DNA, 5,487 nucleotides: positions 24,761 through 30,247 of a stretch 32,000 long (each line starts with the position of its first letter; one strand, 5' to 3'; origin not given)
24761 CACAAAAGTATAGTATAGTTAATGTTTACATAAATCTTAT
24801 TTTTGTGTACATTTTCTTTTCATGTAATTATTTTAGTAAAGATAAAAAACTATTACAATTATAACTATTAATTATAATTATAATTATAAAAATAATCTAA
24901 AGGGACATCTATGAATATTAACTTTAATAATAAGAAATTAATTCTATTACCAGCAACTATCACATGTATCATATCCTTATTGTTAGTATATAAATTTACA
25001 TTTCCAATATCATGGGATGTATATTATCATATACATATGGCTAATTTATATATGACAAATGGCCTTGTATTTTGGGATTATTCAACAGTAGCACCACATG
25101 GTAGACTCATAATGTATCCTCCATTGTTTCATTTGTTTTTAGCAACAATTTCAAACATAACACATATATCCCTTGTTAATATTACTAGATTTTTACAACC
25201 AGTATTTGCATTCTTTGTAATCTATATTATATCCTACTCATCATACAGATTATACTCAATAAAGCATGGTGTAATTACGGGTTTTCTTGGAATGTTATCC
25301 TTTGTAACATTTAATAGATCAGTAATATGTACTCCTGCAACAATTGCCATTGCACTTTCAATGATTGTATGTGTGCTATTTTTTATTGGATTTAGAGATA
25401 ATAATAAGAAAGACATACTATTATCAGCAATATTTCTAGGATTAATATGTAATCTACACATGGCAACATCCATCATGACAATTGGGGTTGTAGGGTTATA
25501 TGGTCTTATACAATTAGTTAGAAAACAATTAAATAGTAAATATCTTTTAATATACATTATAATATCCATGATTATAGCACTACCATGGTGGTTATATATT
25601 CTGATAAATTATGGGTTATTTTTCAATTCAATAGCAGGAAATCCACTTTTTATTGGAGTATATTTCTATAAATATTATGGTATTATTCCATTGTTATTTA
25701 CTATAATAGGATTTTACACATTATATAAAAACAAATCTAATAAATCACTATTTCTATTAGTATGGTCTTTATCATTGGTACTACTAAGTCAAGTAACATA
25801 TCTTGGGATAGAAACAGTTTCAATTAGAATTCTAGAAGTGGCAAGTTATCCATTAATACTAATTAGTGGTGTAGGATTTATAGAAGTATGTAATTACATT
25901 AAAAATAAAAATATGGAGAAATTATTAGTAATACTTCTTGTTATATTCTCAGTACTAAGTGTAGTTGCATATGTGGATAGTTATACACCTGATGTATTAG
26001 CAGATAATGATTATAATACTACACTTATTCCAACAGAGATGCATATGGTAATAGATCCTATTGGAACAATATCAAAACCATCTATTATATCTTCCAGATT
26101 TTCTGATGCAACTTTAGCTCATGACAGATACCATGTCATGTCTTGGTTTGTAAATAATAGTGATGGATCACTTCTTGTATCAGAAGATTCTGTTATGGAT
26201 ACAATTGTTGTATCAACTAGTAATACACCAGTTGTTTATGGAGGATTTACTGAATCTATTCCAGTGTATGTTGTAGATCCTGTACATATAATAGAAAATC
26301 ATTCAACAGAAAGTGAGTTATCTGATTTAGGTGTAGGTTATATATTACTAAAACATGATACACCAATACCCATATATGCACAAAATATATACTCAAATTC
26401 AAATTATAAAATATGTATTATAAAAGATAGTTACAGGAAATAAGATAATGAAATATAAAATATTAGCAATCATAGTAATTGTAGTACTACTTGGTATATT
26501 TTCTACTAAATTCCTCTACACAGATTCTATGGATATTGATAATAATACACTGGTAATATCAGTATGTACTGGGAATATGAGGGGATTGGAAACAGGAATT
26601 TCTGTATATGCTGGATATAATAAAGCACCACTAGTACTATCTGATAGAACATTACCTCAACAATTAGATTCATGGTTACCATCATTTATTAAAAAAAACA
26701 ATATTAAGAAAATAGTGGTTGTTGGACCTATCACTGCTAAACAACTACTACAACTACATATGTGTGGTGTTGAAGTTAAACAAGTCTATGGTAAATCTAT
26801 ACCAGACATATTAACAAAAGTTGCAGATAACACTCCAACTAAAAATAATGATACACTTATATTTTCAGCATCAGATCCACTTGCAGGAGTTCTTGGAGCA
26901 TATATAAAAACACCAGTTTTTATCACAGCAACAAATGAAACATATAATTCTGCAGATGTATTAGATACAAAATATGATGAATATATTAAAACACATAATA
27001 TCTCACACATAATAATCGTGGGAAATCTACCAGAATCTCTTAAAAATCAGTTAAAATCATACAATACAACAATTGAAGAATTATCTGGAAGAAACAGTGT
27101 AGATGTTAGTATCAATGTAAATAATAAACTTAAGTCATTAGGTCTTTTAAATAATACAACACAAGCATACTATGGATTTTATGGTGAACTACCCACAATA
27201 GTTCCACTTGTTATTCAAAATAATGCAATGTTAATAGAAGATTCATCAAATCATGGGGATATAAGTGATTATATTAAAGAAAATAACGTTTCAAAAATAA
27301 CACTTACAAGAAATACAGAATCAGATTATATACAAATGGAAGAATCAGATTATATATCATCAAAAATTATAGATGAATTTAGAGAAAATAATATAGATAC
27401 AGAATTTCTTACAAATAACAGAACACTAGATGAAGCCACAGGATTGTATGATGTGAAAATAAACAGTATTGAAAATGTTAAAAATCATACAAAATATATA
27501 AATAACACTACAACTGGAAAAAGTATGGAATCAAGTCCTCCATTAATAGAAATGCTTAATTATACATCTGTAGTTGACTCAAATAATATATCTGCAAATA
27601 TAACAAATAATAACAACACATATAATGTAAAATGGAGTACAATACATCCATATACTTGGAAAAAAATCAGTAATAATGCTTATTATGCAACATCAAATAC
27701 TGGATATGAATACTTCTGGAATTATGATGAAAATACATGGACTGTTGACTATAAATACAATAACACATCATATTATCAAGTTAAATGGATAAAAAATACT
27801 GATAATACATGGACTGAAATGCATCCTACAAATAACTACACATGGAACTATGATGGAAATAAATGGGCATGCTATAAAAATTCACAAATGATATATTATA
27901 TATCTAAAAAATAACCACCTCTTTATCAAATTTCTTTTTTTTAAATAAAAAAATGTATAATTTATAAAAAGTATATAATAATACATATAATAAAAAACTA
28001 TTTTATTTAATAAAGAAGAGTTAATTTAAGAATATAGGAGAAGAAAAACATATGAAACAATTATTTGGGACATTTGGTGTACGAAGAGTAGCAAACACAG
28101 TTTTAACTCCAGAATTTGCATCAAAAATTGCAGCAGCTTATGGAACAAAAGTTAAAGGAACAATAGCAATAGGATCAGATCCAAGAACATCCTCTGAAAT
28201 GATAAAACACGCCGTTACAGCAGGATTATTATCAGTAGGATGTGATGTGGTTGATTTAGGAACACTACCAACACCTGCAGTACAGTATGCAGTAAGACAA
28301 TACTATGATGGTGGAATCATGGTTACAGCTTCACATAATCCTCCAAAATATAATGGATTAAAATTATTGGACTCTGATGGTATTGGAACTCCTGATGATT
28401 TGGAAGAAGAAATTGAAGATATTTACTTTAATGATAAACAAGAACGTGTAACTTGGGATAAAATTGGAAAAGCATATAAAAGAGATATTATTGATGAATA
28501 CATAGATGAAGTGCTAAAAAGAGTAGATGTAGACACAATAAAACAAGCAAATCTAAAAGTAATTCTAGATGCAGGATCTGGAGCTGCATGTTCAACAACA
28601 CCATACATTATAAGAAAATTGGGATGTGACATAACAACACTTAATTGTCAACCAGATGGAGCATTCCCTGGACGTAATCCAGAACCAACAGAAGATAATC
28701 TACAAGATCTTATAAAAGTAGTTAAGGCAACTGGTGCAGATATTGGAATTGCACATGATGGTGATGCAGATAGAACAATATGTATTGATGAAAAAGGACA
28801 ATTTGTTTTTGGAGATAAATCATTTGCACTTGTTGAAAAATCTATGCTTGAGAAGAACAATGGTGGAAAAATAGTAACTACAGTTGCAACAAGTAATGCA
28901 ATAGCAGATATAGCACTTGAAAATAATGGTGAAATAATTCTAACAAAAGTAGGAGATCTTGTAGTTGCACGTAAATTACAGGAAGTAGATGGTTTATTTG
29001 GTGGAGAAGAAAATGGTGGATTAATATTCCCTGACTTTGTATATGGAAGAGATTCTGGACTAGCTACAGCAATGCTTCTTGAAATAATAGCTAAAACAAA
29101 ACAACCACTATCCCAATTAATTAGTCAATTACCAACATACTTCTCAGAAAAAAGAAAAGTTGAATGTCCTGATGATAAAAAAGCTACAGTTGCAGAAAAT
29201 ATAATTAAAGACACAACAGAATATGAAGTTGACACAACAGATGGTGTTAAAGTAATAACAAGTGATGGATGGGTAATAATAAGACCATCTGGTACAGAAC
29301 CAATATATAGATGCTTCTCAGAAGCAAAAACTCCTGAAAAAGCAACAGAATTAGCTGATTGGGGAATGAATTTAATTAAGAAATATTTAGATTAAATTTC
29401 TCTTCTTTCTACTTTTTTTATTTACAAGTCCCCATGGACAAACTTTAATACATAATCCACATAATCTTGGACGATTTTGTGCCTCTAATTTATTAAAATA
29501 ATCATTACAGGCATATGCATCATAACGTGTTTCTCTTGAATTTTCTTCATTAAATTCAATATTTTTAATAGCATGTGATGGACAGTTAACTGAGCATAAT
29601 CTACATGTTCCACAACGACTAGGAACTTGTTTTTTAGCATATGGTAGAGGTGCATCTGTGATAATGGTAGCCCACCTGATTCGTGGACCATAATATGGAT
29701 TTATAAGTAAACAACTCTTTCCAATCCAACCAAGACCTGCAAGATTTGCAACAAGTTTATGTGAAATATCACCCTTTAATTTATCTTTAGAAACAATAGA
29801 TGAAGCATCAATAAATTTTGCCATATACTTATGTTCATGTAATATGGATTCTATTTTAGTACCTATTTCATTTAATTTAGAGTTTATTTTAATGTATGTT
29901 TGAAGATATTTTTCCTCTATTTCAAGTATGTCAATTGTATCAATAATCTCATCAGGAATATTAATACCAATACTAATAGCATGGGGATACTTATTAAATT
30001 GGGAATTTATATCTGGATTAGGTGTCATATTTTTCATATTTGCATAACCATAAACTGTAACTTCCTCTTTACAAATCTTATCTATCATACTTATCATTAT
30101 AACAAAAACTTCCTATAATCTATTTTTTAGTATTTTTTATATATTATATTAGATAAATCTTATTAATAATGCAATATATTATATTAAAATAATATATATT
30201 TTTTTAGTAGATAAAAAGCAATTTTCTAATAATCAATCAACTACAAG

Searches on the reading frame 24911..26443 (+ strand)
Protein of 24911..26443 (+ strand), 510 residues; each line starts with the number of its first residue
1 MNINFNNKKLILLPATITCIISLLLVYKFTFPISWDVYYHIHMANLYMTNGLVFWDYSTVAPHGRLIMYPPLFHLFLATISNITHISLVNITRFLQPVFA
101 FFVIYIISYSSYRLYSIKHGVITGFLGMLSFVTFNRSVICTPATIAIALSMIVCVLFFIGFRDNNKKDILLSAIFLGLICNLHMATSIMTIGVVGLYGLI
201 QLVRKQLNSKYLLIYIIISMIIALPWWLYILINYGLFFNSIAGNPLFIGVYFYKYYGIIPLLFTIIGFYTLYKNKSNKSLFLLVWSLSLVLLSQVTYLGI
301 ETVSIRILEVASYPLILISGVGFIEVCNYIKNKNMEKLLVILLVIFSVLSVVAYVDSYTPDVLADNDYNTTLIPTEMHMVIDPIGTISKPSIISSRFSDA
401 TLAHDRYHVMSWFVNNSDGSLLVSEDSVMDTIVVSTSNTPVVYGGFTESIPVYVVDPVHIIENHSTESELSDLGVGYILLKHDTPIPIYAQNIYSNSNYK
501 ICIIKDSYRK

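Call 8: search_protein_families(library=pfam, proteins=[window:24911-26443:+], max_evalue=0.01)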
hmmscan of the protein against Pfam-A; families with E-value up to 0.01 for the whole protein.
window:24911-26443:+ (510 aa): 1 family
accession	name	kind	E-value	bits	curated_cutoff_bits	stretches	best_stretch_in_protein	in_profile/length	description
PF13231.12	PMT_2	-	0.00028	21.6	26.1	1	70-229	3-160/160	Dolichyl-phosphate-mannose-protein mannosyltransferase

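Call 98: search_protein_families(library=ncbifam, proteins=[window:24911-26443:+], max_evalue=0.001)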
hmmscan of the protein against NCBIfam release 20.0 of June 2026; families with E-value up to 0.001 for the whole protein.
window:24911-26443:+ (510 aa): 0 families

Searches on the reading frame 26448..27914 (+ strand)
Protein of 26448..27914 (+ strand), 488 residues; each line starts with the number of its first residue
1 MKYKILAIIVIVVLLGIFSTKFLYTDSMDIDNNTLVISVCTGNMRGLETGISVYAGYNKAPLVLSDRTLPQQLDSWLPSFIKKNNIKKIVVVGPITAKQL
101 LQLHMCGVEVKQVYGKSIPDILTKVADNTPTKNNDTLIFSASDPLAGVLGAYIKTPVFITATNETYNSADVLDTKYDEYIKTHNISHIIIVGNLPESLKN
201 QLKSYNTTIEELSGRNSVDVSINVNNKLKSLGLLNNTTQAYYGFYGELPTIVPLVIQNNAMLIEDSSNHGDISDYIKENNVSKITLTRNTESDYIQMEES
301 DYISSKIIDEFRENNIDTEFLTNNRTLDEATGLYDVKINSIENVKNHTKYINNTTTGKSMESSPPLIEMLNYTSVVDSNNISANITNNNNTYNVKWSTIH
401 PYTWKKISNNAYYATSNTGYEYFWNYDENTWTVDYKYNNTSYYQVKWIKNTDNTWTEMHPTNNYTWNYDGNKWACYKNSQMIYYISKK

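Call 8: search_protein_families(library=pfam, proteins=[window:26448-27914:+], max_evalue=0.01)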
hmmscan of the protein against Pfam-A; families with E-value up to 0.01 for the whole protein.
window:26448-27914:+ (488 aa): 1 family
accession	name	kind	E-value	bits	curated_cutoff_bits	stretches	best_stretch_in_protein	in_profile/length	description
PF17930.7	LpxI_N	-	0.0037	17.7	25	0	79-116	59-95/129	LpxI N-terminal domain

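Call 98: search_protein_families(library=ncbifam, proteins=[window:26448-27914:+], max_evalue=0.001)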
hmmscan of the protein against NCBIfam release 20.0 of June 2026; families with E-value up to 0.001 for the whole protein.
window:26448-27914:+ (488 aa): 0 families

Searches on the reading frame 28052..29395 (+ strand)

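Call 8: search_protein_families(library=pfam, proteins=[window:28052-29395:+], max_evalue=0.01)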
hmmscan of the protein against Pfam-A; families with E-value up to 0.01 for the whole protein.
window:28052-29395:+ (447 aa): 4 families
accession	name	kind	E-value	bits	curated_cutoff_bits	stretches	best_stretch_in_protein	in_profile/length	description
PF02878.22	PGM_PMM_I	-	6.1e-44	149.5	22.5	1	2-131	1-137/138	Phosphoglucomutase/phosphomannomutase, alpha/beta/alpha domain I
PF02879.22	PGM_PMM_II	-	4.5e-32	111.1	29.3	1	148-249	1-103/103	Phosphoglucomutase/phosphomannomutase, alpha/beta/alpha domain II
PF02880.22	PGM_PMM_III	-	2.1e-26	92.8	20.7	1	254-361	2-112/115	Phosphoglucomutase/phosphomannomutase, alpha/beta/alpha domain III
PF00408.26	PGM_PMM_IV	-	8.7e-12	45.4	23.1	1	369-436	3-63/68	Phosphoglucomutase/phosphomannomutase, C-terminal domain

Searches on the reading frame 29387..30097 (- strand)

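Call 8: search_protein_families(library=pfam, proteins=[window:29387-30097:-], max_evalue=0.01)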
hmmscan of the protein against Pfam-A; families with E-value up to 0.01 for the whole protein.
window:29387-30097:- (236 aa): 10 families
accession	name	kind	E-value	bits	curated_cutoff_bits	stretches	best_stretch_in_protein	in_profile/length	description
PF13484.11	Fer4_16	-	4.4e-10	40.6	30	1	161-223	1-66/66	4Fe-4S double cluster binding domain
PF12838.12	Fer4_7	-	9.3e-07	29.7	27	1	161-223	1-51/52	4Fe-4S dicluster domain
PF00037.32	Fer4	-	3.5e-06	27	21.1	0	159-178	5-24/24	4Fe-4S binding domain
PF13237.11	Fer4_10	-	5e-05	23.6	25.5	0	157-197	4-42/53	4Fe-4S dicluster domain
PF13187.11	Fer4_9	-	0.00018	21.9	27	0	161-197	1-37/52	4Fe-4S dicluster domain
PF12798.12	Fer4_3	-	0.0008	20.5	27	0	213-223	4-14/15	4Fe-4S binding domain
PF25160.1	LdpA_Fe-S-bd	-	0.001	19.3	27.6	0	213-230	31-48/49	LdpA Fe-S cluster-binding domain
PF13183.11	Fer4_8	-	0.0017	19.3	27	0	160-223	3-67/68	4Fe-4S dicluster domain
PF12837.12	Fer4_6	-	0.0023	18.3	25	0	159-177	6-24/24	4Fe-4S binding domain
PF13534.11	Fer4_17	-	0.0089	17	22.2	0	161-224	1-60/61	4Fe-4S dicluster domain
